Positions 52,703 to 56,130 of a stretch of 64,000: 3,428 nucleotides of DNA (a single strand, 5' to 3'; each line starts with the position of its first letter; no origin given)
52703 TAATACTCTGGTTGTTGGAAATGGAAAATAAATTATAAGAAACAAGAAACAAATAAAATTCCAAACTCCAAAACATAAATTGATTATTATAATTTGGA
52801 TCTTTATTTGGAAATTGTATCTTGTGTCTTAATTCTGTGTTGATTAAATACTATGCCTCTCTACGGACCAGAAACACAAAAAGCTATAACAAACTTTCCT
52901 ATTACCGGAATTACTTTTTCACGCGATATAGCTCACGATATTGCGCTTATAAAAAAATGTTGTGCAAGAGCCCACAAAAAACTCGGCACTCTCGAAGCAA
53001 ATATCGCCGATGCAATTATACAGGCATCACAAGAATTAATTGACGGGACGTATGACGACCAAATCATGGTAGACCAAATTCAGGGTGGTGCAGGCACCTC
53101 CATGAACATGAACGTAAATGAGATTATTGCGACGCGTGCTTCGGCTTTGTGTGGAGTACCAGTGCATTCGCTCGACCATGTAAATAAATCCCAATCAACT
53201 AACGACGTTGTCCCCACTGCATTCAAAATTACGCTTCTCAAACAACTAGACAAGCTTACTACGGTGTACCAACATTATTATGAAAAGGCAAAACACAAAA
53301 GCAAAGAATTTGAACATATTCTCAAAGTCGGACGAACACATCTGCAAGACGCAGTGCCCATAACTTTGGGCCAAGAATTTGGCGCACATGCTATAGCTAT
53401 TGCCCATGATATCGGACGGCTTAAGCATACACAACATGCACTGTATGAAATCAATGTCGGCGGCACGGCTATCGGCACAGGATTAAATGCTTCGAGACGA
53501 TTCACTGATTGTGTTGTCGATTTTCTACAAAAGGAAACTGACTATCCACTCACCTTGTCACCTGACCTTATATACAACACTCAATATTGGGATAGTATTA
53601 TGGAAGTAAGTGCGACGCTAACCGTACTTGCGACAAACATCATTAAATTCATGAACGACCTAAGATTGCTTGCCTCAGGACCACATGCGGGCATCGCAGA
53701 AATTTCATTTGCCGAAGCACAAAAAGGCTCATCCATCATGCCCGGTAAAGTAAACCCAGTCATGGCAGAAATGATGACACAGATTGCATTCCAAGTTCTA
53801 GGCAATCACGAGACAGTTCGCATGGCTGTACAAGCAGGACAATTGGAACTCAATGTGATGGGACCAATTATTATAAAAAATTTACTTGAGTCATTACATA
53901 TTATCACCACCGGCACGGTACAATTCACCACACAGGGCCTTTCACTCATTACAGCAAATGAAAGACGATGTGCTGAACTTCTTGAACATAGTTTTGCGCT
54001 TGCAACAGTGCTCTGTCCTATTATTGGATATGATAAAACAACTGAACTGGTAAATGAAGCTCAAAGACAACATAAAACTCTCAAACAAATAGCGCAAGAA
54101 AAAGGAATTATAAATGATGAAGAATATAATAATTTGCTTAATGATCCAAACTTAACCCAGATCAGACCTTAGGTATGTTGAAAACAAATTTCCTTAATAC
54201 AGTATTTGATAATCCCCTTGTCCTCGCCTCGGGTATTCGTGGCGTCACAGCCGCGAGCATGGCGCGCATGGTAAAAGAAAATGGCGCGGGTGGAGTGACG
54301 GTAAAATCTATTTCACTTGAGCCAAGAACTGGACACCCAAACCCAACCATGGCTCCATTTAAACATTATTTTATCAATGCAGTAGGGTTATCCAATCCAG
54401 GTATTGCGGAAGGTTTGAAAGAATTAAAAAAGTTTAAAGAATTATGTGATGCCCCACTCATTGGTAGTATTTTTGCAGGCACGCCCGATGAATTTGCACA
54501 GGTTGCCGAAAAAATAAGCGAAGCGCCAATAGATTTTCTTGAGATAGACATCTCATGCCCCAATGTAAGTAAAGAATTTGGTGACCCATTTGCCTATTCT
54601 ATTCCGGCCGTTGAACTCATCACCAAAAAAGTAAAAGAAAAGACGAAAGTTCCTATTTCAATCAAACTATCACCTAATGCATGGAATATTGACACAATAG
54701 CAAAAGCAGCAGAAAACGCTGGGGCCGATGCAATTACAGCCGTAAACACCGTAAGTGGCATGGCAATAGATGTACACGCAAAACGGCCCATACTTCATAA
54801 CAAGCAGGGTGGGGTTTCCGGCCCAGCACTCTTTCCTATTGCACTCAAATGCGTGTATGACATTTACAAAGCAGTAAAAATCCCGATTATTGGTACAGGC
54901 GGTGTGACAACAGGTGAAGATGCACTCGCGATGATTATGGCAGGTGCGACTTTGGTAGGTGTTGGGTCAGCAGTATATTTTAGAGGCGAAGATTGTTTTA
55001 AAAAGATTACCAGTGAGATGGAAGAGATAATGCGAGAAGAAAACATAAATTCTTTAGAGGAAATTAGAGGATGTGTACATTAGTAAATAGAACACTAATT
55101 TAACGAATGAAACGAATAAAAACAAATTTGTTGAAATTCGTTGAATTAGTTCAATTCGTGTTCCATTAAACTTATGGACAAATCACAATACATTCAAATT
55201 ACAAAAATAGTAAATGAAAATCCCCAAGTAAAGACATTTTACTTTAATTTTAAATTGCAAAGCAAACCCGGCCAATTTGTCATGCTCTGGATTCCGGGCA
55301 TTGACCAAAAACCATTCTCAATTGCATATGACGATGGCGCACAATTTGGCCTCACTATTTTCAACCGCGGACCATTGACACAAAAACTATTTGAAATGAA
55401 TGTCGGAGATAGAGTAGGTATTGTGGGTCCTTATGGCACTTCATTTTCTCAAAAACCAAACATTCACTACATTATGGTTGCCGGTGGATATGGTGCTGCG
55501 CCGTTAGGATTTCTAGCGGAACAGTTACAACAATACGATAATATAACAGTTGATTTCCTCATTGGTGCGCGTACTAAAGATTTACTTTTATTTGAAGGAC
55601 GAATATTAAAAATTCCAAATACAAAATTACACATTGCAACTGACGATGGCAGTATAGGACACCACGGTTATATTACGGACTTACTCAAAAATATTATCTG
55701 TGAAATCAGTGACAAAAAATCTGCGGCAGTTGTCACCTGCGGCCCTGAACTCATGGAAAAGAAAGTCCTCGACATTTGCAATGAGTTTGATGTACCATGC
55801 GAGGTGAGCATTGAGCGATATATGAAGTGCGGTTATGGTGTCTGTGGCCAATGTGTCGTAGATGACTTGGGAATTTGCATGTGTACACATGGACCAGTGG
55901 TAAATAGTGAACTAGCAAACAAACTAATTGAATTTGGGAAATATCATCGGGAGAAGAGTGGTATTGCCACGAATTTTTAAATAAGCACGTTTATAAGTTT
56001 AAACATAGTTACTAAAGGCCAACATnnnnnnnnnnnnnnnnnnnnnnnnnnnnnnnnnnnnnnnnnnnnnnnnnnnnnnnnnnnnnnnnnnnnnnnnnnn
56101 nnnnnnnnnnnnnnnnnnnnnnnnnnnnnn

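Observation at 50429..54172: A SpeH-like pyruvoyl decarboxylase, two OTCase-family paralogs and an aspartase/fumarase embedded in a pyr operon that lacks carAB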

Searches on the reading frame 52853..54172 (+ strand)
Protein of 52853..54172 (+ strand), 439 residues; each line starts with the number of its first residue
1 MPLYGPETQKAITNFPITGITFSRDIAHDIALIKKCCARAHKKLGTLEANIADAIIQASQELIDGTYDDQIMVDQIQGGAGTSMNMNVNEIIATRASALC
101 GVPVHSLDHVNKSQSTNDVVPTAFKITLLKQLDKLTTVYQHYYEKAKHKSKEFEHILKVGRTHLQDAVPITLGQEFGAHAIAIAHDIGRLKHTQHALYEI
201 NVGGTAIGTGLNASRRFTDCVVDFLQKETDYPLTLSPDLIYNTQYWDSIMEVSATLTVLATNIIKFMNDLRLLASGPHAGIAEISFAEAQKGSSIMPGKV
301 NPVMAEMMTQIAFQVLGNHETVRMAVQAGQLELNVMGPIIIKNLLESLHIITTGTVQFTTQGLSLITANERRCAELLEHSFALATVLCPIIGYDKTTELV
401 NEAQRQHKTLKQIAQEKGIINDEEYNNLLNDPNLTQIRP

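Call 3: search_protein_families(library=pfam, proteins=[window:52853-54172:+])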
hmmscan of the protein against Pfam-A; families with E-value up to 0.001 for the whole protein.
window:52853-54172:+ (439 aa): 2 families
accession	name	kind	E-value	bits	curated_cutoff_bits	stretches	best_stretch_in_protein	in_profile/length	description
PF00206.25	Lyase_1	-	5.3e-86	289.3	27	1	3-317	10-312/312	Lyase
PF10415.14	FumaraseC_C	-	8.1e-14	52.2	32.5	1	383-435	1-53/54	Fumarase C C-terminus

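Call 4: search_protein_families(library=ncbifam, proteins=[window:52853-54172:+])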
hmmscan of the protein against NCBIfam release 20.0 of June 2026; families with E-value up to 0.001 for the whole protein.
window:52853-54172:+ (439 aa): 19 families
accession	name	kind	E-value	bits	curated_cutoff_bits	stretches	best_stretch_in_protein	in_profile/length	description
NF008909.0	PRK12273.1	subfamily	2.7e-154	514.6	510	1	3-437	22-464/474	aspartate ammonia-lyase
TIGR00839.1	aspA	equivalog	2.3e-136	455.4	681.2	1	4-436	18-458/468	aspartate ammonia-lyase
NF011092.0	PRK14515.1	subfamily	3.5e-130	435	876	1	3-434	28-465/479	aspartate ammonia-lyase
TIGR00979.1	fumC_II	equivalog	5.4e-120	401.3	664.75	1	3-429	18-451/458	class II fumarate hydratase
NF009089.0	PRK12425.1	equivalog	7.4e-102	341.5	840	1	4-430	20-453/464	class II fumarate hydratase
TIGR00928.1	purB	equivalog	1.1e-25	90.4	326.2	1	112-417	93-388/436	adenylosuccinate lyase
TIGR00838.1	argH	equivalog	1.3e-23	83.7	279.5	1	20-389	21-370/455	argininosuccinate lyase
NF006554.0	PRK09053.1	equivalog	8.6e-21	74.2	595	1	107-410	100-405/453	3-carboxy-cis,cis-muconate cycloisomerase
TIGR02426.1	protocat_pcaB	equivalog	2.9e-17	62.6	355.75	1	36-323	30-296/338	3-carboxy-cis,cis-muconate cycloisomerase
NF004631.0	PRK05975.1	equivalog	6.8e-15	54.9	371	1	36-312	39-292/352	3-carboxy-cis,cis-muconate cycloisomerase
NF005218.0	PRK06705.1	equivalog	6.9e-13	48.2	883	1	112-323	112-314/502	argininosuccinate lyase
NF052556.1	NtrsucLyaStm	equivalog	9.9e-12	44.4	650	1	36-409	46-419/466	nitrosuccinate lyase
NF008964.0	PRK12308.1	equivalog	3e-11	42.4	657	1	112-387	105-370/624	argininosuccinate lyase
NF006500.1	PRK08937.2-4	subfamily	4.8e-10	38.8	626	1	107-312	98-296/448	adenylosuccinate lyase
NF052535.1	CoM_syn_XcbC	exception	9.2e-10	37.9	575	1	118-388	113-372/495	2-phosphosulfolactate phosphatase XcbC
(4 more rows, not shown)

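Call 74: search_solved_structures(query=window:52853-54169:+, max_evalue=1e-60, show_alignments=1)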
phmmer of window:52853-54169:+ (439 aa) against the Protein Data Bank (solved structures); distinct sequences matched with E-value up to 1e-60: 46.
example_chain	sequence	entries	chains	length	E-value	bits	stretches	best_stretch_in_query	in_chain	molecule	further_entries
1j3u_A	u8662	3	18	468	8.7e-113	380.6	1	3-431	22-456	aspartase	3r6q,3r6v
8rj0_A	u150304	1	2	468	1.3e-109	370.1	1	3-431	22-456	Aspartate ammonia-lyase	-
8rj1_A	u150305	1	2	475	1.6e-109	369.8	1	3-431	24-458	Aspartate ammonia lyase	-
3r6y_A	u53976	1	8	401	4.3e-102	345.4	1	3-375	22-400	Aspartase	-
1jsw_A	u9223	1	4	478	5e-95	322.1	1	3-434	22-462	L-ASPARTATE AMMONIA-LYASE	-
3rd8_A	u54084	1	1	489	2.6e-94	319.8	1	3-423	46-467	Fumarate hydratase class II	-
1vdk_A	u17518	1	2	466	2.8e-94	319.6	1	4-429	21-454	Fumarate hydratase class II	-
3rrp_A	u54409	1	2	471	6.2e-93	315.2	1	3-423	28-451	Probable fumarate hydratase Fum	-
3qbp_A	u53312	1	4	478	6e-91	308.7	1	3-423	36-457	Fumarase Fum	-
3oce_A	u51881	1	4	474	6.1e-91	308.6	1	4-419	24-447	Fumarate lyase:Delta crystallin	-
3ocf_A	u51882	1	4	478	7e-91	308.5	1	4-419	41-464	Fumarate lyase:Delta crystallin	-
4hgv_A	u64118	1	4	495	1e-90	307.9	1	4-429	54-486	Fumarate hydratase class II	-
5d6b_A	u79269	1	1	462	5.3e-90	305.6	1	3-428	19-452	Fumarate hydratase, mitochondrial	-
5upp_A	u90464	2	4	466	5.4e-90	305.5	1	3-428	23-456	Fumarate hydratase, mitochondrial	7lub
7t93_A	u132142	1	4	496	5.8e-90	305.4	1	3-422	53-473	Fumarate hydratase class II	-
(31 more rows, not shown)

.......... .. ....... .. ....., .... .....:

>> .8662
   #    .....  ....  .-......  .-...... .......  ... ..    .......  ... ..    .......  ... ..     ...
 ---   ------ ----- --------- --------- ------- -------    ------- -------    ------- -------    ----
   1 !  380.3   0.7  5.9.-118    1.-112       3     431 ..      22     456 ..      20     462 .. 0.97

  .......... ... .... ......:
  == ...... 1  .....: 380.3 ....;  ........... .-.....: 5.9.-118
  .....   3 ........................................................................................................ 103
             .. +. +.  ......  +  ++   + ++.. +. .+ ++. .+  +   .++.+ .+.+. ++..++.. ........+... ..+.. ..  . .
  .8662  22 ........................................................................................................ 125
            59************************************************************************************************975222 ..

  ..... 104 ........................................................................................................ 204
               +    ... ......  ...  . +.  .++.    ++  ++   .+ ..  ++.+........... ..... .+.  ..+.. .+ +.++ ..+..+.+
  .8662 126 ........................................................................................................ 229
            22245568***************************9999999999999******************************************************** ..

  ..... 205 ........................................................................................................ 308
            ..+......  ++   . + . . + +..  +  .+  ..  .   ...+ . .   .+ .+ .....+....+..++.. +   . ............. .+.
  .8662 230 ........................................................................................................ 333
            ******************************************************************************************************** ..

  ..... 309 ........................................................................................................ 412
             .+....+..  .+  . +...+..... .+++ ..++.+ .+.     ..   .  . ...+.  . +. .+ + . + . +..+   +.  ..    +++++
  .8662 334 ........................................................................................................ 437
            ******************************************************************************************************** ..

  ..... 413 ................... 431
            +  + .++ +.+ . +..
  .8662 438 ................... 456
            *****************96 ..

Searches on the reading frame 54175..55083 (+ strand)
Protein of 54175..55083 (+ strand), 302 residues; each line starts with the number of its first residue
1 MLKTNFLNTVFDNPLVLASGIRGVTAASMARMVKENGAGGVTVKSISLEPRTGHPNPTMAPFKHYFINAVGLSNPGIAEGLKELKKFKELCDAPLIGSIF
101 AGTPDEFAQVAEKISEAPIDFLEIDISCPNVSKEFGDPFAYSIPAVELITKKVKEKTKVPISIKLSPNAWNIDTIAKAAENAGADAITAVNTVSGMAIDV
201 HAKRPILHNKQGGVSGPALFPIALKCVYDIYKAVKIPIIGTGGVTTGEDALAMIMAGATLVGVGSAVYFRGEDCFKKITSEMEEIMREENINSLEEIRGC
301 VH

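Call 3: search_protein_families(library=pfam, proteins=[window:54175-55083:+])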
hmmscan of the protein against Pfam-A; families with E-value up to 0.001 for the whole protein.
window:54175-55083:+ (302 aa): 6 families
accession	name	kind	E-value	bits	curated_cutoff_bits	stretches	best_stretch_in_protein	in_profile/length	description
PF01180.27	DHO_dh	-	8.6e-74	248.8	27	1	1-286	1-291/291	Dihydroorotate dehydrogenase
PF01207.24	Dus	-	4.4e-07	29.8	20.4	1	92-264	52-214/311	Dihydrouridine synthase (Dus)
PF03060.21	NMO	-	9.6e-06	25.6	28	1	13-267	11-225/331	Nitronate monooxygenase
PF04481.18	DUF561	-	2e-05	24.3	21.6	1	223-270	174-220/243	Protein of unknown function (DUF561)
PF01070.24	FMN_dh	-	0.00016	21.3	24.9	1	223-271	259-313/350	FMN-dependent dehydrogenase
PF01645.23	Glu_synthase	-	0.00027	20.7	20.4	1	141-267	186-307/369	Conserved region in glutamate synthase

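Call 4: search_protein_families(library=ncbifam, proteins=[window:54175-55083:+])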
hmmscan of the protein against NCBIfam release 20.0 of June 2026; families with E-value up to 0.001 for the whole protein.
window:54175-55083:+ (302 aa): 26 families (the best 25 are shown)
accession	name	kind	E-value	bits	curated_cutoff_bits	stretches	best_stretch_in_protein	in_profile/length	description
NF005574.0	PRK07259.1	equivalog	1.2e-101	339.6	269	1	2-302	5-303/304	dihydroorotate dehydrogenase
TIGR01037.2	pyrD_sub1_fam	subfamily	3.6e-98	328.3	270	1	2-302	1-300/300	dihydroorotate dehydrogenase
NF041011.1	dihydoor_dh_Arch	equivalog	8e-77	258.2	330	1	10-300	7-286/289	dihydroorotate dehydrogenase PyrD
NF002702.0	PRK02506.1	equivalog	2.3e-47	161.6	301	1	2-300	4-308/313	dihydroorotate oxidase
NF006183.0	PRK08318.1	equivalog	4.5e-42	144.3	335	1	2-300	4-318/422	NAD-dependent dihydropyrimidine dehydrogenase subunit PreA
NF005741.0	PRK07565.1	subfamily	2.6e-32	112.3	303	1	2-301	4-306/335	dihydroorotate dehydrogenase-like protein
NF003645.0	PRK05286.1-2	equivalog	5.7e-31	107.6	366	1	2-300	46-353/359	quinone-dependent dihydroorotate dehydrogenase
NF003652.0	PRK05286.2-5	equivalog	7.3e-30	104.3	267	1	2-293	51-351/353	quinone-dependent dihydroorotate dehydrogenase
TIGR01036.1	pyrD_sub2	equivalog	4.3e-26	91.5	200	1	1-299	45-352/356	dihydroorotate dehydrogenase (quinone)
NF003651.0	PRK05286.2-4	equivalog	3.7e-25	88.3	448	1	2-299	62-373/377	quinone-dependent dihydroorotate dehydrogenase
NF003648.0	PRK05286.2-1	equivalog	1.1e-23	83.8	433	1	2-300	51-354/360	quinone-dependent dihydroorotate dehydrogenase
NF003647.0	PRK05286.1-5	equivalog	7.2e-23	81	619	1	6-299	53-351/354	quinone-dependent dihydroorotate dehydrogenase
NF003649.0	PRK05286.2-2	equivalog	1.3e-21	77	505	1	2-298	50-346/351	quinone-dependent dihydroorotate dehydrogenase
NF003646.0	PRK05286.1-4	equivalog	1.5e-20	73.3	457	1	7-284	50-338/341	quinone-dependent dihydroorotate dehydrogenase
NF003650.0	PRK05286.2-3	equivalog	3.4e-20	72.3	477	1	2-300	73-387/393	quinone-dependent dihydroorotate dehydrogenase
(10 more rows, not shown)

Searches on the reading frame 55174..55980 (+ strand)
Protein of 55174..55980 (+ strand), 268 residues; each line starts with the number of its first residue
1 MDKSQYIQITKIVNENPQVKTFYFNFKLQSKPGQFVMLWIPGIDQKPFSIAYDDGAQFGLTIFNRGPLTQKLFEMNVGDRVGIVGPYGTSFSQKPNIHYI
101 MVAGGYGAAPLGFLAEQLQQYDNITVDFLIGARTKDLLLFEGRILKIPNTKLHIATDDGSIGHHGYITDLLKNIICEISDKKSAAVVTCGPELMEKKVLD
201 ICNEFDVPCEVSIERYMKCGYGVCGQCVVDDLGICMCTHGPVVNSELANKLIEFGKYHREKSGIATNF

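Call 3: search_protein_families(library=pfam, proteins=[window:55174-55980:+])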
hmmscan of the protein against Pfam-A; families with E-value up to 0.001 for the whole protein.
window:55174-55980:+ (268 aa): 2 families
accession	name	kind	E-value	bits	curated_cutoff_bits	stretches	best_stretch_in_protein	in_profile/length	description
PF10418.14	DHODB_Fe-S_bind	-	1.2e-08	35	23.9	1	214-246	1-38/41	Iron-sulfur cluster binding domain of dihydroorotate dehydrogenase B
PF00175.26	NAD_binding_1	-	1.1e-05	26.4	22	1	101-198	1-107/109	Oxidoreductase NAD-binding domain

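Call 4: search_protein_families(library=ncbifam, proteins=[window:55174-55980:+])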
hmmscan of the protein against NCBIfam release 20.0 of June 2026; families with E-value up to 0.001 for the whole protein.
window:55174-55980:+ (268 aa): 21 families
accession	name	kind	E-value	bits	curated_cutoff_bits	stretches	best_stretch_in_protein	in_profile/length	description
NF000796.0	PRK00054.1-1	equivalog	1.5e-81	273.4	224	1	4-265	3-251/254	dihydroorotate dehydrogenase electron transfer subunit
NF000798.0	PRK00054.1-3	equivalog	8.1e-34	117.3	219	1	13-244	10-238/244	dihydroorotate dehydrogenase electron transfer subunit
NF004862.0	PRK06222.1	subfamily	1.3e-33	116.7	220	1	29-246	27-246/281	sulfide/dihydroorotate dehydrogenase-like FAD/NAD-binding protein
NF009414.0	PRK12778.1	equivalog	1.8e-31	109.2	1103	1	29-247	27-247/752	bifunctional dihydroorotate dehydrogenase B NAD binding subunit/NADPH-dependent glutamate synthase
TIGR02911.1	sulfite_red_B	equivalog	2e-29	102.5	288.6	1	8-252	9-260/261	anaerobic sulfite reductase subunit AsrB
NF006220.0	PRK08345.1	subfamily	3.1e-23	82.4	395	1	27-243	40-282/294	cytochrome-c3 hydrogenase subunit gamma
NF000799.0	PRK00054.1-4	equivalog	6.3e-22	77.9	314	1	30-243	33-251/258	dihydroorotate dehydrogenase electron transfer subunit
NF040835.1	sulfhyd_HydG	equivalog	7.8e-22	77.9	650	1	28-243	48-279/292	NADPH-dependent hydrogenase/sulfhydrogenase 1 subunit gamma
NF009413.0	PRK12775.1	equivalog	4.3e-20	71.1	1895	1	30-230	28-228/1006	putative trifunctional 2-polyprenylphenol hydroxylase/glutamate synthase subunit beta/ferritin domain-containing protein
NF000797.0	PRK00054.1-2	equivalog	3.8e-19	69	270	1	29-231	41-242/267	dihydroorotate dehydrogenase electron transfer subunit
NF040830.1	sulfhyd_ShyC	equivalog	6.3e-19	68.2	600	1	27-244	36-277/288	NAD(P)-dependent hydrogenase/sulfhydrogenase 2 subunit gamma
NF009415.0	PRK12779.1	equivalog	3.8e-15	54.9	1519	1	31-257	678-923/944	putative bifunctional glutamate synthase subunit beta/2-polyprenylphenol hydroxylase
NF004470.0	PRK05802.1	equivalog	4.2e-12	45.7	313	1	30-230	96-304/330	sulfide/dihydroorotate dehydrogenase-like FAD/NAD-binding protein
NF040810.1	BenC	equivalog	5.2e-11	42.3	430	1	27-207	131-320/333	benzoate 1,2-dioxygenase electron transfer component BenC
TIGR01941.1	nqrF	equivalog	1.1e-10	41.1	295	1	66-210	240-396/405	NADH:ubiquinone reductase (Na(+)-transporting) subunit F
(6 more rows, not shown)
